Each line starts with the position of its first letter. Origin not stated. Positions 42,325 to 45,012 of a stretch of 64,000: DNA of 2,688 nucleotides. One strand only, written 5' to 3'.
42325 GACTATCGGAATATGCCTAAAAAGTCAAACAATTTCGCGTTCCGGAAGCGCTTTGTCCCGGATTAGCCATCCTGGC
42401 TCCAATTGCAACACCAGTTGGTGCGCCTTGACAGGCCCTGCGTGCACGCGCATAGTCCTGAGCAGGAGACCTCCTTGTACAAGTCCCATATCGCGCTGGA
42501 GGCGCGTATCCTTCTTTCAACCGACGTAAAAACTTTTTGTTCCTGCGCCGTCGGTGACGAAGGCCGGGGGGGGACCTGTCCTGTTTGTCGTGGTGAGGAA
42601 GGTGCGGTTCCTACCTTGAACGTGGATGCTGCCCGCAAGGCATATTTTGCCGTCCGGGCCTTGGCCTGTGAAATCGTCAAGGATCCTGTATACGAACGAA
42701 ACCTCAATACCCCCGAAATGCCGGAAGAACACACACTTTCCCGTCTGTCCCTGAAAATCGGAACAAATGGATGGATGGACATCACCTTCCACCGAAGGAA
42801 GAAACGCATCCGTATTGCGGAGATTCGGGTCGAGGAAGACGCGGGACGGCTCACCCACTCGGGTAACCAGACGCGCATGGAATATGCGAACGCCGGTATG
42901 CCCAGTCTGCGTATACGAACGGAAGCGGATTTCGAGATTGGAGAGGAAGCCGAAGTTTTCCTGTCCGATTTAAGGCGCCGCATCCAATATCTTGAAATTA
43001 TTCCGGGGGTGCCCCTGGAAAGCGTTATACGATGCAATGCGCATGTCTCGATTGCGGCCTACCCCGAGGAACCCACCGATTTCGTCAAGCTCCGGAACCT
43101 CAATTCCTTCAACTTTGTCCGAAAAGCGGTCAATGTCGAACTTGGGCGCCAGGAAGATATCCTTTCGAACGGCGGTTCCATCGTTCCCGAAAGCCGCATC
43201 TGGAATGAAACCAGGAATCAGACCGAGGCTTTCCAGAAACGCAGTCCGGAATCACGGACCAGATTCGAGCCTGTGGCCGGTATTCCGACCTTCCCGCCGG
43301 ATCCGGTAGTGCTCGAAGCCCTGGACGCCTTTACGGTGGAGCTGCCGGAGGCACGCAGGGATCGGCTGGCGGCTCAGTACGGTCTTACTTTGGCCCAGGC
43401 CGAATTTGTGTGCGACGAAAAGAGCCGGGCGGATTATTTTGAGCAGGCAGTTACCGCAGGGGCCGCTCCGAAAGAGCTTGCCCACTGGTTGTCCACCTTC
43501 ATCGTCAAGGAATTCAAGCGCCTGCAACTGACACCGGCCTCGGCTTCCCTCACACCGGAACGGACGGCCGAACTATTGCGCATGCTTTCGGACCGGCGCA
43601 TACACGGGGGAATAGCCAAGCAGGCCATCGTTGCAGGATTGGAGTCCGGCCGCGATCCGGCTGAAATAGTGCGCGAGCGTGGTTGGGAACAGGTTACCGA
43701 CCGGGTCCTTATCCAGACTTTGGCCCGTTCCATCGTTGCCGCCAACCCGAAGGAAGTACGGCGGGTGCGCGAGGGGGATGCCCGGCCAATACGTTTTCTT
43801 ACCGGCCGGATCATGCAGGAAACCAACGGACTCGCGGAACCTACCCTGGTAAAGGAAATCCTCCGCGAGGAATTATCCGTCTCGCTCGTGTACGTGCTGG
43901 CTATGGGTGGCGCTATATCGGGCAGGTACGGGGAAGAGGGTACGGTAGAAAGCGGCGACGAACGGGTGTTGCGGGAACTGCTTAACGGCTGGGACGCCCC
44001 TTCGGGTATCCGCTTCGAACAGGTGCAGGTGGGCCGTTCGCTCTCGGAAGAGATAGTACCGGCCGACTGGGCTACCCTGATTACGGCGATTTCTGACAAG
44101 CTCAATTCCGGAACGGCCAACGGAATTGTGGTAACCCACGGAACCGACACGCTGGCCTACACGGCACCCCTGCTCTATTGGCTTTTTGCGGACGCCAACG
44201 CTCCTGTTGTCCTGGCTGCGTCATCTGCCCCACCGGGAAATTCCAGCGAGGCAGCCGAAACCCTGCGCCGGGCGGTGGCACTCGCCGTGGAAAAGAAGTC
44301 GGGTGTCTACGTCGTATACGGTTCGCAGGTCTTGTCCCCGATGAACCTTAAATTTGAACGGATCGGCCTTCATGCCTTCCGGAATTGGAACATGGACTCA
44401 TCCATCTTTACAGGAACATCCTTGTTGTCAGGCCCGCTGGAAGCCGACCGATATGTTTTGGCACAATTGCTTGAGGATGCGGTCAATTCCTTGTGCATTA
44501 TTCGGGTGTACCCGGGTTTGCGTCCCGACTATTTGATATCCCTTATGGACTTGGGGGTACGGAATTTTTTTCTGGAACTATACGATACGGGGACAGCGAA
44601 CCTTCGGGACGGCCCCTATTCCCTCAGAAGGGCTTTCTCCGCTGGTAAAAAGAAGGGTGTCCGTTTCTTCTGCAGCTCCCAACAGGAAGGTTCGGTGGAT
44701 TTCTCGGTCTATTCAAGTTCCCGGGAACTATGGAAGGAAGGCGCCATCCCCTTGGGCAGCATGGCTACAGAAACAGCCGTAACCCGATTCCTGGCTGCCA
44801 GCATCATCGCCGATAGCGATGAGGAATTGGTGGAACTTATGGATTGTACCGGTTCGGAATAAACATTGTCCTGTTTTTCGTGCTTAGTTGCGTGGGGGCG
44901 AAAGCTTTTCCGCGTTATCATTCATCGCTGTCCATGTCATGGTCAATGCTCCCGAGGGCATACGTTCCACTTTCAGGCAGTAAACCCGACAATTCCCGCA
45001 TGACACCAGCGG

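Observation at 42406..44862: GatB-like and asparaginase-like modules fused in one polypeptide, with catalytic motifs that look substituted in both halves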

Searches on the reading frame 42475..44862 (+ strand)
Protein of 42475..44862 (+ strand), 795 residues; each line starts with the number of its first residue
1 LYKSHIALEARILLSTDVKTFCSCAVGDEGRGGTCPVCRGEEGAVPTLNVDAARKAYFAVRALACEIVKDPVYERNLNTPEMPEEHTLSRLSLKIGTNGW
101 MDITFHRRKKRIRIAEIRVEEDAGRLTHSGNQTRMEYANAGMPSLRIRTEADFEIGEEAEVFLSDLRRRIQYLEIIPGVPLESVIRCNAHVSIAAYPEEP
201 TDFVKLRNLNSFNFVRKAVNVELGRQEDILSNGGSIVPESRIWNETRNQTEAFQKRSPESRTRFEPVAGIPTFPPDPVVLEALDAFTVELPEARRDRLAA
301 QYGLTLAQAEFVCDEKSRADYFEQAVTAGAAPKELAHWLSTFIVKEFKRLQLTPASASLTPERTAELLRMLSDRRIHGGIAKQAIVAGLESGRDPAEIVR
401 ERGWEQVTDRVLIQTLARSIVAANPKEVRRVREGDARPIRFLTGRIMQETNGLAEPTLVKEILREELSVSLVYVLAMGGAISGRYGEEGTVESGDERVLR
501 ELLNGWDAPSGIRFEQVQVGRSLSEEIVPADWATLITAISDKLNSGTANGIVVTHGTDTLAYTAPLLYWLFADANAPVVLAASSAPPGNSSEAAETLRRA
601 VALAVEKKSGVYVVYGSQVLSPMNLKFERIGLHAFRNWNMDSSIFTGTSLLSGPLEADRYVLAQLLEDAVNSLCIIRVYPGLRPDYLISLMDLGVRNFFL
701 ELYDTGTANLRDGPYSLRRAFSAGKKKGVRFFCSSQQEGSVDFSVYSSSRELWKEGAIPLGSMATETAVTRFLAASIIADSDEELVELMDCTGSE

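Call 3: search_protein_families(library=pfam, proteins=[window:42475-44859:+], max_evalue=0.1)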
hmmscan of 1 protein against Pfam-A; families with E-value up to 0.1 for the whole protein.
window:42475-44859:+ (795 aa): 4 families
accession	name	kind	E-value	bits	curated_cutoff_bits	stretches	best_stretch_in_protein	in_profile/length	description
PF02934.20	GatB_N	-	5.5e-40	137.7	23.4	1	6-268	3-264/277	GatB/GatE catalytic domain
PF02637.23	GatB_Yqey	-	4.9e-33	114.5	27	1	320-467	1-148/148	GatB domain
PF00710.25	Asparaginase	-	5.2e-26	91.8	22.5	1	472-639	2-173/193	Asparaginase, N-terminal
PF17763.6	Asparaginase_C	-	1.2e-06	28.9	34.6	1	675-788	4-113/114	Glutaminase/Asparaginase C-terminal domain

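Call 4: search_protein_families(library=ncbifam, proteins=[window:42475-44859:+], max_evalue=0.1)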
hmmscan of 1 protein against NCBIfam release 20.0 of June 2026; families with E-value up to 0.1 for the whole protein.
window:42475-44859:+ (795 aa): 15 families
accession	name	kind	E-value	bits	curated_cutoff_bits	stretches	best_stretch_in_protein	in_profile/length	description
NF004012.0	PRK05477.1-2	equivalog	1.2e-92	311.2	338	1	2-468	4-479/481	Asp-tRNA(Asn)/Glu-tRNA(Gln) amidotransferase subunit GatB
NF004014.0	PRK05477.1-4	equivalog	2.1e-83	280.6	414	1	2-467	3-474/475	Asp-tRNA(Asn)/Glu-tRNA(Gln) amidotransferase subunit GatB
NF004011.1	PRK05477.1-1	equivalog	7.2e-80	269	680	1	2-468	3-474/475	Asp-tRNA(Asn)/Glu-tRNA(Gln) amidotransferase subunit GatB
TIGR00133.1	gatB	equivalog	7.1e-77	258.9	314.8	1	2-467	4-480/481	Asp-tRNA(Asn)/Glu-tRNA(Gln) amidotransferase subunit GatB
NF004015.0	PRK05477.1-5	equivalog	6.9e-66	222.8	628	1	42-468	57-487/488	Asp-tRNA(Asn)/Glu-tRNA(Gln) amidotransferase subunit GatB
NF004013.0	PRK05477.1-3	equivalog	6.3e-61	206.4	653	1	2-468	17-500/501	Asp-tRNA(Asn)/Glu-tRNA(Gln) amidotransferase subunit GatB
NF003217.0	PRK04183.1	equivalog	2.9e-27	95.4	310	2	465-614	71-219/420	Glu-tRNA(Gln) amidotransferase subunit GatD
TIGR02153.1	gatD_arch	equivalog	3.2e-27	95.3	324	2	465-614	58-207/405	Glu-tRNA(Gln) amidotransferase subunit GatD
NF011291.0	PRK14703.1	equivalog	1.5e-26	93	681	1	292-468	597-768/769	glutamine--tRNA ligase/YqeY domain fusion protein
TIGR00519.1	asnASE_I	subfamily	2.5e-26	92.5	260.5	1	472-773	4-311/337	type I asparaginase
NF006998.0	PRK09461.1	equivalog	1.4e-15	57.4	376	1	524-772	60-309/337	asparaginase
NF003107.0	PRK04028.1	equivalog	2.1e-15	56.2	456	1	244-468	405-625/630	Glu-tRNA(Gln) amidotransferase subunit GatE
TIGR00520.1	asnASE_II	subfamily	7.5e-13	48.1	314.3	1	465-624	20-185/352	type II asparaginase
NF008304.0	PRK11096.1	equivalog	7.9e-09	34.5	506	1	458-641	12-199/348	L-asparaginase 2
TIGR00134.1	gatE_arch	equivalog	5.1e-05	21.7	319.55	1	260-468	418-619/622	Glu-tRNA(Gln) amidotransferase subunit GatE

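Call 6: find_homologous_proteins(query=window:42475-44859:+, max_evalue=1e-10)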
Query window:42475-44859:+ (795 aa): 399 proteins with E <= 1e-10 among 8000 candidates; the best 120 are listed.
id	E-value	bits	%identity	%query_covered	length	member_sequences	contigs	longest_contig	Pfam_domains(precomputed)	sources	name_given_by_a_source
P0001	0.0e+0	1682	94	100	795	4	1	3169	PF17763.7,PF02637.24,PF00710.26,PF02934.21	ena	-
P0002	0.0e+0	1368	76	100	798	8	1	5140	PF02637.24,PF00710.26,PF02934.21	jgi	jgi:aspartyl-tRNA(Asn)/glutamyl-tRNA(Gln) amidotransferase subunit B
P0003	0.0e+0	1353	76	98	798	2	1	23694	PF02637.24,PF00710.26,PF02934.21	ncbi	-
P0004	0.0e+0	1344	75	99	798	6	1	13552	PF02637.24,PF00710.26,PF02934.21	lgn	-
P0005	0.0e+0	1324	73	100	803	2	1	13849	PF02637.24,PF00710.26,PF02934.21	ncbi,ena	ncbi:MAG: asparaginase domain-containing protein [Treponemataceae bacterium]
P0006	0.0e+0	1316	73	100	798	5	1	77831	PF17763.7,PF02637.24,PF00710.26,PF02934.21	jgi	-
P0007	0.0e+0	1296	73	99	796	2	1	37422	PF02637.24,PF00710.26,PF02934.21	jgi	jgi:aspartyl-tRNA(Asn)/glutamyl-tRNA(Gln) amidotransferase subunit B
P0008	0.0e+0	1292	72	99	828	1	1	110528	PF02637.24,PF00710.26,PF02934.21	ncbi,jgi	-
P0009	0.0e+0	1292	72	100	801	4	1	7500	PF02637.24,PF00710.26,PF02934.21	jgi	-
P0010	0.0e+0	1283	71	100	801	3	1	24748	PF02637.24,PF00710.26,PF02934.21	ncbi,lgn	-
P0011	0.0e+0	1282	71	100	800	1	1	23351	PF02637.24,PF00710.26,PF02934.21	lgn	-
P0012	0.0e+0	1275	69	100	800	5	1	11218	PF02637.24,PF00710.26,PF02934.21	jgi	jgi:aspartyl-tRNA(Asn)/glutamyl-tRNA(Gln) amidotransferase subunit B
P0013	0.0e+0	1270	69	100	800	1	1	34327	PF02637.24,PF00710.26,PF02934.21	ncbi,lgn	-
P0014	0.0e+0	1270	71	99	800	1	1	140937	PF02637.24,PF00710.26,PF02934.21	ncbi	ncbi:hypothetical protein MASR2M78_07890 [Treponema sp.]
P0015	0.0e+0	1254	69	100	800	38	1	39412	PF02637.24,PF00710.26,PF02934.21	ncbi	ncbi:MAG: asparaginase domain-containing protein [Spirochaetota bacterium]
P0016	0.0e+0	1254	69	100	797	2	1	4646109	PF02637.24,PF00710.26,PF02934.21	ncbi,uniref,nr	ncbi:asparaginase domain-containing protein [Breznakiella homolactica]|uniref:asparaginase domain-co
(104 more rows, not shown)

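Call 23: search_protein_representatives(protein=window:42475-44859:+)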
Query: 795 residues. Proteins with E-value up to 0.001 (for the whole library): 11646; up to 1e-10: 4451; up to 1e-30: 948. The best 150 are listed.
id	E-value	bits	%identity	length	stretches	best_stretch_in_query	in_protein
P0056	0.0e+00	1157.2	68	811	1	2-791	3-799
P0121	1.1e-225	767.9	48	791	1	3-790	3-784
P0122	3.1e-215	733.3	46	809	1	1-789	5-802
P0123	1.2e-214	731.4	45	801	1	1-791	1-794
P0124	1.1e-205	701.7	44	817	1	1-789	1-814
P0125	1.3e-193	661.8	44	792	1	1-790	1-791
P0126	4.9e-192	656.6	44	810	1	1-791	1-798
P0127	2.4e-189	647.7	57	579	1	216-791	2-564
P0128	5.2e-178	610.2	40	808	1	1-792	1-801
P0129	1.0e-172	592.7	41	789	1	4-791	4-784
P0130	2.5e-164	565.0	58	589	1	1-540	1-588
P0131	3.5e-157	541.4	43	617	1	182-789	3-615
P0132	2.8e-143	495.4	36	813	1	2-784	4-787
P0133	1.1e-142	493.4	43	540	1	256-790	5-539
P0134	2.4e-140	485.7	70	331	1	477-793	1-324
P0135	4.0e-116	405.6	32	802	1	2-790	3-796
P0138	4.9e-103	362.3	30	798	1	5-784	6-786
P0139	2.0e-102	360.3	32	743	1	61-789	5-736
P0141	5.2e-96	339.1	28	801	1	2-788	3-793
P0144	1.0e-84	301.8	38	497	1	2-462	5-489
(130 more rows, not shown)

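Call 26: list_cluster_members(proteins=[P0124, P0132, P0135, P0138, P0139, P0141, P0144, P0121, P0125, P0129])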
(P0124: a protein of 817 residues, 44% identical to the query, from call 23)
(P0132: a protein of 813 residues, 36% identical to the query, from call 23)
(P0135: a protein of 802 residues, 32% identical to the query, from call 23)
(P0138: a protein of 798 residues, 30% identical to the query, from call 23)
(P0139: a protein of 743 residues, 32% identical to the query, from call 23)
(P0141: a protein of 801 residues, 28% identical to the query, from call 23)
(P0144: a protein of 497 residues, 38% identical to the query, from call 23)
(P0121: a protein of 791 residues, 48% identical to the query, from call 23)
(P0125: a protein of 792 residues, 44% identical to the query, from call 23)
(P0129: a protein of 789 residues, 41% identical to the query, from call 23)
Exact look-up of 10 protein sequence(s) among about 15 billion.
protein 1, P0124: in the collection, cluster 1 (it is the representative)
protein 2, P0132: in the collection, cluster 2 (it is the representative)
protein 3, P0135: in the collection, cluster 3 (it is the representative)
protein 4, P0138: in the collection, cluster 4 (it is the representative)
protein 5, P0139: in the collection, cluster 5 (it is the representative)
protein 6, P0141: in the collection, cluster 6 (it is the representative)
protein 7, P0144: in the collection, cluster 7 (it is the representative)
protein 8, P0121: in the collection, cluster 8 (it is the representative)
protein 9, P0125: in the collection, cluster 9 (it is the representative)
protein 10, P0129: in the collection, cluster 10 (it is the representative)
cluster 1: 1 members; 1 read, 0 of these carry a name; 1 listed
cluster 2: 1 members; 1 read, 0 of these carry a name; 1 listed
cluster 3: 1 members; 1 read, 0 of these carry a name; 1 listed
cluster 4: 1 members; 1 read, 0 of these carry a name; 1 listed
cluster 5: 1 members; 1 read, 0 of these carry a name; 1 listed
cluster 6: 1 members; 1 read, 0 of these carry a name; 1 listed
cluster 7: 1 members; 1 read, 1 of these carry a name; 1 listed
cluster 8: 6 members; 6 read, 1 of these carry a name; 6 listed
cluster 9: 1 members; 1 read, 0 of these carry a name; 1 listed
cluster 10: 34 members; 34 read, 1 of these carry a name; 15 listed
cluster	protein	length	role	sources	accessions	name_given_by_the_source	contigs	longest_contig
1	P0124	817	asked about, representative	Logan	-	-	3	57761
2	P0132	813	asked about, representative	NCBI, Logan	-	-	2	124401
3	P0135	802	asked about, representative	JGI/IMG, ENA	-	-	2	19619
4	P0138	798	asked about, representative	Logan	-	-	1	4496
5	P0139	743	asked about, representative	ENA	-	-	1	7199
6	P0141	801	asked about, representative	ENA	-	-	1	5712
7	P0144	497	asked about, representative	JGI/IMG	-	aspartyl-tRNA(Asn)/glutamyl-tRNA(Gln) amidotransferase subunit B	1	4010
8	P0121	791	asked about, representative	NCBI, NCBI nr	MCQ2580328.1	MAG: asparaginase domain-containing protein [Treponemataceae bacterium] | asparaginase domain-containing protein [Treponemataceae bacterium]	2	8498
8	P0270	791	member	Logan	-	-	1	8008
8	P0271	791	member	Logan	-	-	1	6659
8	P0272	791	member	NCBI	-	-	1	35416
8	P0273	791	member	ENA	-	-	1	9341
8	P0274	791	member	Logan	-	-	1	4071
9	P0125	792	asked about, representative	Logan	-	-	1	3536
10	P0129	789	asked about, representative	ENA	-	-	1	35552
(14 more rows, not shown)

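Call 27: find_encoding_contigs(protein=P0132, flank=10000, max_places=2)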
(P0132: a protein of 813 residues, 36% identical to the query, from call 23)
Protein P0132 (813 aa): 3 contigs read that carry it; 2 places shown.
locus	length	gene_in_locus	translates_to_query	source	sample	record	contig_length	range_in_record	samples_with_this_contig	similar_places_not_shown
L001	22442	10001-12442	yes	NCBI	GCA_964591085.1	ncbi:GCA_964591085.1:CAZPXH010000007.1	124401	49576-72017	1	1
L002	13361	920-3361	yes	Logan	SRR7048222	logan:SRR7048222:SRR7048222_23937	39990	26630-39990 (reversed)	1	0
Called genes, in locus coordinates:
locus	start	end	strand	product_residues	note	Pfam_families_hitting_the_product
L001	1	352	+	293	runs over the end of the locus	PF01740:STAS, PF13466:STAS_2, PF13581:HATPase_c_2 (weak)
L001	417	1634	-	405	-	PF07228:SpoIIE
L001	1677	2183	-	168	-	PF01195:Pept_tRNA_hydro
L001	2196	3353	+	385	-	PF03372:Exo_endo_phos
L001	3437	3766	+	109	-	-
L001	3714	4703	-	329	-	PF00892:EamA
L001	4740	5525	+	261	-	PF00106:adh_short, PF08659:KR (weak), PF13561:adh_short_C2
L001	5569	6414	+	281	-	PF09297:Zn_ribbon_NUD, PF00293:NUDIX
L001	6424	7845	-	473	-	PF22422:MGH1-like_GH, PF03200:Glyco_hydro_63 (weak), PF01204:Trehalase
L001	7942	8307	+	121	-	PF00072:Response_reg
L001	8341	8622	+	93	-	PF02686:GatC (weak)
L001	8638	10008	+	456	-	PF01425:Amidase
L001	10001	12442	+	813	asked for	PF02934:GatB_N, PF02637:GatB_Yqey, PF00710:Asparaginase, PF17763:Asparaginase_C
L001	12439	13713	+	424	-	PF01336:tRNA_anti-codon, PF00152:tRNA-synt_2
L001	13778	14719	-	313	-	PF01145:Band_7, PF16200:Band_7_C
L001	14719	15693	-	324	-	PF01145:Band_7, PF16200:Band_7_C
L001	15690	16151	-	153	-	PF01957:NfeD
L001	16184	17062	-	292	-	-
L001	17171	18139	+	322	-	PF00480:ROK, PF01869:BcrAD_BadFG (weak)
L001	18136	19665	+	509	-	PF02541:Ppx-GppA, PF24391:HD-CE (faint), PF21447:Ppx-GppA_III, PF01966:HD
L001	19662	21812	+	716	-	PF13089:PP_kinase_N, PF02503:PP_kinase, PF17941:PP_kinase_C_1, PF13091:PLDc_2 (faint), PF13090:PP_kinase_C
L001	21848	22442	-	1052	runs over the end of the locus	PF14559:TPR_19 (weak)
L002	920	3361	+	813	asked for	PF02934:GatB_N, PF02637:GatB_Yqey, PF00710:Asparaginase, PF17763:Asparaginase_C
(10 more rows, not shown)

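Call 28: find_encoding_contigs(protein=P0124, flank=10000, max_places=2)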
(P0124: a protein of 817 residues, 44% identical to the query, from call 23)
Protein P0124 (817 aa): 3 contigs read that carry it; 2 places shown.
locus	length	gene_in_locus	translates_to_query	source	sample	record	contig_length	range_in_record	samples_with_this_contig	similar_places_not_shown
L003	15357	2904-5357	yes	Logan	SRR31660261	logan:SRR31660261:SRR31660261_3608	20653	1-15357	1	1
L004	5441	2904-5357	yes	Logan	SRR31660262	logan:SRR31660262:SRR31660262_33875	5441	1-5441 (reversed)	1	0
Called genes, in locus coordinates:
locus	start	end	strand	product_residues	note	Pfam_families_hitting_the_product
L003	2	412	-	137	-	?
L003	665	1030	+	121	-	PF00072:Response_reg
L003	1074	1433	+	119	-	PF02686:GatC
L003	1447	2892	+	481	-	PF01425:Amidase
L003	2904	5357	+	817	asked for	PF02934:GatB_N, PF02637:GatB_Yqey, PF00710:Asparaginase, PF17763:Asparaginase_C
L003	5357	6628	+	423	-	PF01336:tRNA_anti-codon, PF00152:tRNA-synt_2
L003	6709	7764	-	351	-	-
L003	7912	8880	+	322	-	PF00480:ROK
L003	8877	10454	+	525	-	PF02541:Ppx-GppA, PF21447:Ppx-GppA_III, PF01966:HD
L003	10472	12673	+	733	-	PF13089:PP_kinase_N, PF02503:PP_kinase, PF17941:PP_kinase_C_1, PF13091:PLDc_2 (faint), PF13090:PP_kinase_C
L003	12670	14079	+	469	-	PF01554:MatE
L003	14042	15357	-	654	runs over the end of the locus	PF00512:HisKA, PF02518:HATPase_c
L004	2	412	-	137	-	?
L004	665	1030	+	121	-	PF00072:Response_reg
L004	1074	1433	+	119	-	PF02686:GatC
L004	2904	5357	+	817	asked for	PF02934:GatB_N, PF02637:GatB_Yqey, PF00710:Asparaginase, PF17763:Asparaginase_C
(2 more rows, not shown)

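Call 30: find_encoding_contigs(protein=P0129, flank=8000, max_places=1)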
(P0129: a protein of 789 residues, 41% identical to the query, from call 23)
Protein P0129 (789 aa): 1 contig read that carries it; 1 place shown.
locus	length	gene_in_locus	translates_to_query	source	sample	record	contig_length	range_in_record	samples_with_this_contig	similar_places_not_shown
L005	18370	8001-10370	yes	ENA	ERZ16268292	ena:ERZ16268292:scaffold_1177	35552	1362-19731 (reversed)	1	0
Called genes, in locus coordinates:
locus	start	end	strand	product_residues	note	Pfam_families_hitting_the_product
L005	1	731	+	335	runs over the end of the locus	PF00215:OMPdecase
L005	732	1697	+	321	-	PF10418:DHODB_Fe-S_bind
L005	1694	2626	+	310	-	PF01180:DHO_dh, PF01207:Dus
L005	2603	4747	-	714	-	PF13089:PP_kinase_N, PF02503:PP_kinase, PF17941:PP_kinase_C_1, PF13091:PLDc_2 (faint), PF13090:PP_kinase_C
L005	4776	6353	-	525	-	PF02541:Ppx-GppA, PF21447:Ppx-GppA_III, PF01966:HD (weak)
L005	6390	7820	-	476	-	PF22422:MGH1-like_GH, PF01204:Trehalase, PF03200:Glyco_hydro_63 (faint)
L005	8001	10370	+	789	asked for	PF02934:GatB_N, PF02637:GatB_Yqey, PF00710:Asparaginase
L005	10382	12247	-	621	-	-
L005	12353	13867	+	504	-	PF13428:TPR_14 (faint), PF00515:TPR_1 (faint), PF07719:TPR_2 (faint), PF23914:TPR_CcmH_CycH (weak), PF14559:TPR_19, PF13371:TPR_9 (weak), PF13432:TPR_16 (weak), PF14559:TPR_19 (weak), +6 more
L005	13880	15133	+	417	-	PF01963:TraB_PrgY_gumN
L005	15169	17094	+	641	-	PF00501:AMP-binding, PF23562:AMP-binding_C_3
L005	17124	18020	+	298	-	PF21088:MS_channel_1st, PF00924:MS_channel_2nd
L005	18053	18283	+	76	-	PF04102:SlyX, PF22216:Sas-6_C_CC (weak)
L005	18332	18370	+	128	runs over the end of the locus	PF00072:Response_reg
